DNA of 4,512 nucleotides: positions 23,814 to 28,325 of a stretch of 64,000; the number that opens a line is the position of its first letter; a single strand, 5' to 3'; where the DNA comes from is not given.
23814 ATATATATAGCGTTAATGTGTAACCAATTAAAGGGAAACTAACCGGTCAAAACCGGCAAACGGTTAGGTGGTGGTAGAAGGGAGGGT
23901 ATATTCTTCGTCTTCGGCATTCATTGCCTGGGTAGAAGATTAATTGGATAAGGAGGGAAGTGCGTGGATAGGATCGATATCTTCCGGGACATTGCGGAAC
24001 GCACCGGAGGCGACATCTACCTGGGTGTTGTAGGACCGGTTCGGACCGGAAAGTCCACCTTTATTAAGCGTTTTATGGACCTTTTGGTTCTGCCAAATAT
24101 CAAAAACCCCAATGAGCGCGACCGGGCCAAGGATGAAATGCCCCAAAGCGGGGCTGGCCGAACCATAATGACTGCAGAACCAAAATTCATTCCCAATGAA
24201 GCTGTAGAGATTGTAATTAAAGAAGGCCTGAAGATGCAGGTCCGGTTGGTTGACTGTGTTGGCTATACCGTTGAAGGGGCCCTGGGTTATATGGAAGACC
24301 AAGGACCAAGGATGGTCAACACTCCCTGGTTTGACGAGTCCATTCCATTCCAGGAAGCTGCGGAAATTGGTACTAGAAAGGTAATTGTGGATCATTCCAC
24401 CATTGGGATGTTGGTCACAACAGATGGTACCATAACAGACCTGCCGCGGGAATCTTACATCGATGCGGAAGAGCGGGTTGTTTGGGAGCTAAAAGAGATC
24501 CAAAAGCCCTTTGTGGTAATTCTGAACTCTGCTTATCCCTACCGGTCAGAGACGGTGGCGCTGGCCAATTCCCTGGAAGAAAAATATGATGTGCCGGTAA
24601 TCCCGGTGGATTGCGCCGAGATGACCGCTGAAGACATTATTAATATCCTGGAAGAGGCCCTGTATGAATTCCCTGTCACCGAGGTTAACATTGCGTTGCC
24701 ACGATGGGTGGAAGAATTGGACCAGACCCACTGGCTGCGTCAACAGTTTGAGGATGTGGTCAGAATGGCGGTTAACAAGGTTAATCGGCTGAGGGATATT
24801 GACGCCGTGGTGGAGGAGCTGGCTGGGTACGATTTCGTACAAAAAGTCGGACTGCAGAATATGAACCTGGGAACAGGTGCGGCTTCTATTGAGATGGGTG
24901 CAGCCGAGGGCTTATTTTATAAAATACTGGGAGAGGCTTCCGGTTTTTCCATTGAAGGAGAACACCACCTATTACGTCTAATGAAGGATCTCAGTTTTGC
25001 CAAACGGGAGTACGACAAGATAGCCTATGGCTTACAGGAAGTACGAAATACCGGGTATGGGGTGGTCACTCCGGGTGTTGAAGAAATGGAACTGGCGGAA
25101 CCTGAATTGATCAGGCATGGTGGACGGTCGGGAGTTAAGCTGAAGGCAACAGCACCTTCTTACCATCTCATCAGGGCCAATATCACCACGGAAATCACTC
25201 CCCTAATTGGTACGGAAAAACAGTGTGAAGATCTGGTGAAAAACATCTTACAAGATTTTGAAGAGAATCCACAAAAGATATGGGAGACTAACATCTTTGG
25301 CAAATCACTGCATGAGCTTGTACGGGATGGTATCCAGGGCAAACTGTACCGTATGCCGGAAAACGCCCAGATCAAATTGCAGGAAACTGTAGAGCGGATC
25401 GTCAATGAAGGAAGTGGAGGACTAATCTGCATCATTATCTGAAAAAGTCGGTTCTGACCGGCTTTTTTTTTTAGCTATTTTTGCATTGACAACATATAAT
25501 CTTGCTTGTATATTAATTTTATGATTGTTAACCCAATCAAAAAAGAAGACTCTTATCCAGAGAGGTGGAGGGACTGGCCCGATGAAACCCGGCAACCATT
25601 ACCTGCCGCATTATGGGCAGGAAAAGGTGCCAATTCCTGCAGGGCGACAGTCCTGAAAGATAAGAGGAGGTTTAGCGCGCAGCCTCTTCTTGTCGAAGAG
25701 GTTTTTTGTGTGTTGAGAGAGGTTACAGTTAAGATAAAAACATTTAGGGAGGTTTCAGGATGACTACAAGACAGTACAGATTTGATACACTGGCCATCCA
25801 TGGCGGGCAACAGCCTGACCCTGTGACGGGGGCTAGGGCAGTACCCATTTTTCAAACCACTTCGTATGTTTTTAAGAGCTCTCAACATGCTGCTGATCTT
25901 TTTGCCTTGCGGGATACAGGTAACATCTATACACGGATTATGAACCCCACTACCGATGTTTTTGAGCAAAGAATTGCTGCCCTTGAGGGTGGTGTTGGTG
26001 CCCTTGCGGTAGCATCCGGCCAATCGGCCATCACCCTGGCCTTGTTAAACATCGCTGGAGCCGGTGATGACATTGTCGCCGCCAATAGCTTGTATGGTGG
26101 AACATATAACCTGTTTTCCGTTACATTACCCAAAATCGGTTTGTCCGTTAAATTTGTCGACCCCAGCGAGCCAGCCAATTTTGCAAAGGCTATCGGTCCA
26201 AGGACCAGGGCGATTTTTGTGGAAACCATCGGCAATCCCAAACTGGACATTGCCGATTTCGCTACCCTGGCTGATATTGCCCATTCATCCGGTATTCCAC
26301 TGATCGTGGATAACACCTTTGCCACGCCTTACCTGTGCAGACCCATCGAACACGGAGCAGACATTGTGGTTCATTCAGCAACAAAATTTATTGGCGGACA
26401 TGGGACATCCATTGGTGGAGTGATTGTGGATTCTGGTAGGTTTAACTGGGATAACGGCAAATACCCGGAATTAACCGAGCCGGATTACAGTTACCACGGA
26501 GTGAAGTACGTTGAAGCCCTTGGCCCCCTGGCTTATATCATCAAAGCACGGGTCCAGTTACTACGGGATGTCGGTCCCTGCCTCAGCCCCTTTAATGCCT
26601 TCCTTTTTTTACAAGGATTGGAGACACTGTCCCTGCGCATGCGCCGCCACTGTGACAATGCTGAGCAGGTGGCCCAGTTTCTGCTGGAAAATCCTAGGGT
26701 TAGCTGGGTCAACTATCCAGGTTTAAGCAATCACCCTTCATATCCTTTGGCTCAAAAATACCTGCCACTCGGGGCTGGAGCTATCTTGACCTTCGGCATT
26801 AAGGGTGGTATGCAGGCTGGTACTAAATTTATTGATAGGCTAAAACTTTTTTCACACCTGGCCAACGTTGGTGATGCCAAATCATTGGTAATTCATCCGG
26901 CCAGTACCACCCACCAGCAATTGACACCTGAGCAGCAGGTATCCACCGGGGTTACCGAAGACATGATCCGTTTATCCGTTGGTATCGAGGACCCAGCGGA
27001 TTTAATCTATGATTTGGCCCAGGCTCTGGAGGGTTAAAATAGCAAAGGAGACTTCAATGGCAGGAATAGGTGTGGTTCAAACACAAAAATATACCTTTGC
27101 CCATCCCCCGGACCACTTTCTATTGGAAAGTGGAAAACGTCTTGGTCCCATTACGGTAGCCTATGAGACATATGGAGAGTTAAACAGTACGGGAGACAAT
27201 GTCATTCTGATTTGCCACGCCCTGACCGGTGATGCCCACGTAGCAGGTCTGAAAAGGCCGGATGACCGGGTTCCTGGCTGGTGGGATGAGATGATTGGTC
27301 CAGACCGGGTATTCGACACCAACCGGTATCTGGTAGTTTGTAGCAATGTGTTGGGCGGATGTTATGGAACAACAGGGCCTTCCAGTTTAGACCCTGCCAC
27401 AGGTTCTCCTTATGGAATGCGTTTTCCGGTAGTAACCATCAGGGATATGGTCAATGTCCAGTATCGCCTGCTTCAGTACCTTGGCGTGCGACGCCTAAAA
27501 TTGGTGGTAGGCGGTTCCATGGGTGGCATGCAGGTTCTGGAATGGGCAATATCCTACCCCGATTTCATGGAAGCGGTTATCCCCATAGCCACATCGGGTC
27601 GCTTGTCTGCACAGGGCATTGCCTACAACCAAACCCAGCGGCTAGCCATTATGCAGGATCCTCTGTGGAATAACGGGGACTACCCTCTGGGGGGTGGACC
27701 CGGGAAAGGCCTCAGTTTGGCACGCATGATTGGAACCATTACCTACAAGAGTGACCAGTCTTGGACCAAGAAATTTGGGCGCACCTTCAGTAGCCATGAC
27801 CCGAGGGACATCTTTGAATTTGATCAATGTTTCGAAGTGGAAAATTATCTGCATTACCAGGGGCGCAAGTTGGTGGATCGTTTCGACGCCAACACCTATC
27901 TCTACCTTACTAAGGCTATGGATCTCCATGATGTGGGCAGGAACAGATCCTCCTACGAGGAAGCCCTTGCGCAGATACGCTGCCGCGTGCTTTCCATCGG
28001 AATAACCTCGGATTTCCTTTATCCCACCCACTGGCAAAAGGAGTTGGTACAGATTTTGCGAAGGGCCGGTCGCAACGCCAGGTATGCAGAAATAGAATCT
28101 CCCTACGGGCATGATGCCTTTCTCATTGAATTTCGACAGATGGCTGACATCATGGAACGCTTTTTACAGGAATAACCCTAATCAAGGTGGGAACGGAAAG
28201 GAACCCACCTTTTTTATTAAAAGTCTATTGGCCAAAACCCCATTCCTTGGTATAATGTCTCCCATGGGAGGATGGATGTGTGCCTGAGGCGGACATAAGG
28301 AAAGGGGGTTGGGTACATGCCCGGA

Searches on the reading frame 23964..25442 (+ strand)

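Call 57: search_protein_families(library=pfam, proteins=[window:23964-25442:+], max_evalue=0.00001)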
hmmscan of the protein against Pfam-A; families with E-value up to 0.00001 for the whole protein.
window:23964-25442:+ (492 aa): 3 families
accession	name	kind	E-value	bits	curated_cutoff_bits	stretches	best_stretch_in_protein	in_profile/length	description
PF09547.16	SpoIVA_ATPase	-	1.1e-120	401.8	26.6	1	1-237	1-237/237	Stage IV sporulation protein A, ATPase domain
PF20438.3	SpoIVA_middle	-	5.2e-68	229.1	25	1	238-416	1-179/179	Stage IV sporulation protein A, middle domain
PF20439.3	SpoIVA_C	-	8.2e-37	125.6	25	1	417-492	1-76/76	Sporulation stage IV protein A, C-terminal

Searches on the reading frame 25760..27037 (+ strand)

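Call 57: search_protein_families(library=pfam, proteins=[window:25760-27037:+], max_evalue=0.00001)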
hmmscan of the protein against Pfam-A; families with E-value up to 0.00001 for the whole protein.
window:25760-27037:+ (425 aa): 2 families
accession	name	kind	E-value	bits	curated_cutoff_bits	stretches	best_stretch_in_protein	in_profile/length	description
PF01053.26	Cys_Met_Meta_PP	-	1.2e-141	472.2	27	1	9-424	1-381/381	Cys/Met metabolism PLP-dependent enzyme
PF01041.23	DegT_DnrJ_EryC1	-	8.8e-10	38.8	19.8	1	60-186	21-147/360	DegT/DnrJ/EryC1/StrS aminotransferase family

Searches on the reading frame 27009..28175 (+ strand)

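Call 57: search_protein_families(library=pfam, proteins=[window:27009-28175:+], max_evalue=0.00001)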
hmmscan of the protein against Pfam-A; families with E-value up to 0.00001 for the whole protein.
window:27009-28175:+ (388 aa): 1 family
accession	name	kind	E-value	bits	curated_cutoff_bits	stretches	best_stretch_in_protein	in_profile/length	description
PF00561.26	Abhydrolase_1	-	2.3e-19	70.5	25.8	1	64-371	1-241/245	alpha/beta hydrolase fold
